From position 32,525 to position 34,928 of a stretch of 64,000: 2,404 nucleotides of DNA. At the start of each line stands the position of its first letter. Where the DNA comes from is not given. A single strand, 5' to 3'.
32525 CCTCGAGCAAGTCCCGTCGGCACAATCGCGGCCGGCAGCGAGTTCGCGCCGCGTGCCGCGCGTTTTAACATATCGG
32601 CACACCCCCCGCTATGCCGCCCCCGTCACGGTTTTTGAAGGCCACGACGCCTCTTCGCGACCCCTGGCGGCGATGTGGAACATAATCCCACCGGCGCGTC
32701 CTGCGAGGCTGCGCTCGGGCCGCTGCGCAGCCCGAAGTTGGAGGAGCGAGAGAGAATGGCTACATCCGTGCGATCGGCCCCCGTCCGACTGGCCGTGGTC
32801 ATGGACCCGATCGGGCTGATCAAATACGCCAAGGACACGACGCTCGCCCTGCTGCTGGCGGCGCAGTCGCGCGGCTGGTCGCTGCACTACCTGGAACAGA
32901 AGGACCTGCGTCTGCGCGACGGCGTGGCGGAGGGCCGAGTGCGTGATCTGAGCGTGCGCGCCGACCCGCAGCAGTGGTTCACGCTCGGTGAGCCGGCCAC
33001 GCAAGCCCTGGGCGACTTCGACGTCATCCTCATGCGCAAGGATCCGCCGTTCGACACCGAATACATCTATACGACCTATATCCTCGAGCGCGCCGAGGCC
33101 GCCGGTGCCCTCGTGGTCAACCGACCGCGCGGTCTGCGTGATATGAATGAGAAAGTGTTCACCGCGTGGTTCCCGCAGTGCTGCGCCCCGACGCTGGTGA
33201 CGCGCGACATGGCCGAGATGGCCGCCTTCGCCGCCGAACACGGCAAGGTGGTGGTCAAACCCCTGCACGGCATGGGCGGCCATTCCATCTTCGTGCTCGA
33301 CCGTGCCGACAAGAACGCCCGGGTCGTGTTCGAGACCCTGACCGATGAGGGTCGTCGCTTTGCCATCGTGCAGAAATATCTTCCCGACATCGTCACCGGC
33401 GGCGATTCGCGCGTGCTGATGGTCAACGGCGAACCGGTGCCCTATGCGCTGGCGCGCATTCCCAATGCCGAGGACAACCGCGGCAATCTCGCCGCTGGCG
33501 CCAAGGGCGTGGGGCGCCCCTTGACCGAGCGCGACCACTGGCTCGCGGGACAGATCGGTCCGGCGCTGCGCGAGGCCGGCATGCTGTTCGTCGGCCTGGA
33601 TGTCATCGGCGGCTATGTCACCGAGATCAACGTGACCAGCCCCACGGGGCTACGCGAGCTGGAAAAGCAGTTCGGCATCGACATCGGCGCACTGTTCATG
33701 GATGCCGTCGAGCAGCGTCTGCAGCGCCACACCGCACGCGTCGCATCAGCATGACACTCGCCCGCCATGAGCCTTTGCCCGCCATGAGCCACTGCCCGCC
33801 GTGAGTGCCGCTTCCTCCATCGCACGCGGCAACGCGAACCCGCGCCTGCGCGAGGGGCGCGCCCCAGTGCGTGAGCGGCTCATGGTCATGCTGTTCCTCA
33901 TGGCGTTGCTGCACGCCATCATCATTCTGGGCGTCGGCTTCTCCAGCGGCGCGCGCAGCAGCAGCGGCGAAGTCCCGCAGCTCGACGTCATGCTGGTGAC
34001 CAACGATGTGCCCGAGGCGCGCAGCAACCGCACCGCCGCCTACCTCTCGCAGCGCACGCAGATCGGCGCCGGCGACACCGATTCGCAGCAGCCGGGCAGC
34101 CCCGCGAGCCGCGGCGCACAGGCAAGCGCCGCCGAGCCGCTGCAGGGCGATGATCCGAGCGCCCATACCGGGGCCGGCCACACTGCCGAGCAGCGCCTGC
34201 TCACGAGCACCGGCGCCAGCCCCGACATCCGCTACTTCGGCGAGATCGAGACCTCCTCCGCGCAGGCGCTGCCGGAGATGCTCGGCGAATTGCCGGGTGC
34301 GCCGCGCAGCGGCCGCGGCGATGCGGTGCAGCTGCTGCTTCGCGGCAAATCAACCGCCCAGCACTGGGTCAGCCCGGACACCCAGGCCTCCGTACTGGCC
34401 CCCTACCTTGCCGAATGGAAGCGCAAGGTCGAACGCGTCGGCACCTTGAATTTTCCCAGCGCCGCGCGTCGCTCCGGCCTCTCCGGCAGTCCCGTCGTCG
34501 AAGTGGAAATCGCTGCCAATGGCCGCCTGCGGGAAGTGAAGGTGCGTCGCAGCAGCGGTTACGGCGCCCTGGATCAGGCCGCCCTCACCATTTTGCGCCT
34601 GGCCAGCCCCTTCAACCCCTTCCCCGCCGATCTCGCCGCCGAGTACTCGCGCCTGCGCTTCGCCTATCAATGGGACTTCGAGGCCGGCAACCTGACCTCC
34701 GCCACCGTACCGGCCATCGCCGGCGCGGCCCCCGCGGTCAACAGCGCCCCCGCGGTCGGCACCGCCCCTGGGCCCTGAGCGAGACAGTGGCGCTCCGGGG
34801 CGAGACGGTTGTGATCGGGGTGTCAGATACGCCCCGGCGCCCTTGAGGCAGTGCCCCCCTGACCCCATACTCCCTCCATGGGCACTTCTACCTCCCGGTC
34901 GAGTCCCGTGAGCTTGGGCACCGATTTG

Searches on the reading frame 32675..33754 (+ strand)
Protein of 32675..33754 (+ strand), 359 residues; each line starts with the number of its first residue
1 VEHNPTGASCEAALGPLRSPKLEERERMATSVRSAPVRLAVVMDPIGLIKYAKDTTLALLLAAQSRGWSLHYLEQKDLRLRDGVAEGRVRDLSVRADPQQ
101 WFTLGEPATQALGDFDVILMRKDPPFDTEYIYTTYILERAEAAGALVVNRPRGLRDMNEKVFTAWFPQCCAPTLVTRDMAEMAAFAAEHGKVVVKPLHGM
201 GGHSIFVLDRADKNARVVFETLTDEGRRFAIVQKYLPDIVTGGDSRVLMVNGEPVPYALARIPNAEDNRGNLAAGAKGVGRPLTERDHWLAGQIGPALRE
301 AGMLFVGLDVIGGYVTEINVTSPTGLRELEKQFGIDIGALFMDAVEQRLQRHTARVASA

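Call 54: search_protein_families(library=pfam, proteins=[window:32675-33754:+], max_evalue=0.00001)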
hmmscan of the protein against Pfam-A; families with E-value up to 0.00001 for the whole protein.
window:32675-33754:+ (359 aa): 3 families
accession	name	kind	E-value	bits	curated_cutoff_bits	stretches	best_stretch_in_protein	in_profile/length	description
PF02955.21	GSH-S_ATP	-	8.2e-68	227.7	23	1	159-333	1-174/175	Prokaryotic glutathione synthetase, ATP-grasp domain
PF02951.20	GSH-S_N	-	1.7e-44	151.1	21.3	1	38-155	2-119/119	Prokaryotic glutathione synthetase, N-terminal domain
PF08443.16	RimK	-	2.2e-09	37.6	21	1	191-343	42-186/188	RimK-like ATP-grasp domain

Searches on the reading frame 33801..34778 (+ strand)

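Call 54: search_protein_families(library=pfam, proteins=[window:33801-34778:+], max_evalue=0.00001)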
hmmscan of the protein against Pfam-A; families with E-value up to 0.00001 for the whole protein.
window:33801-34778:+ (325 aa): 2 families
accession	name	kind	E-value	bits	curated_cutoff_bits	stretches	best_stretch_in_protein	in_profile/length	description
PF03544.19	TonB_C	-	5.7e-14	52.8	24.6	1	217-285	4-71/79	Gram-negative bacterial TonB protein C-terminal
PF13103.11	TonB_2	-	1.6e-06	28.6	22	1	205-275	3-72/85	TonB C terminal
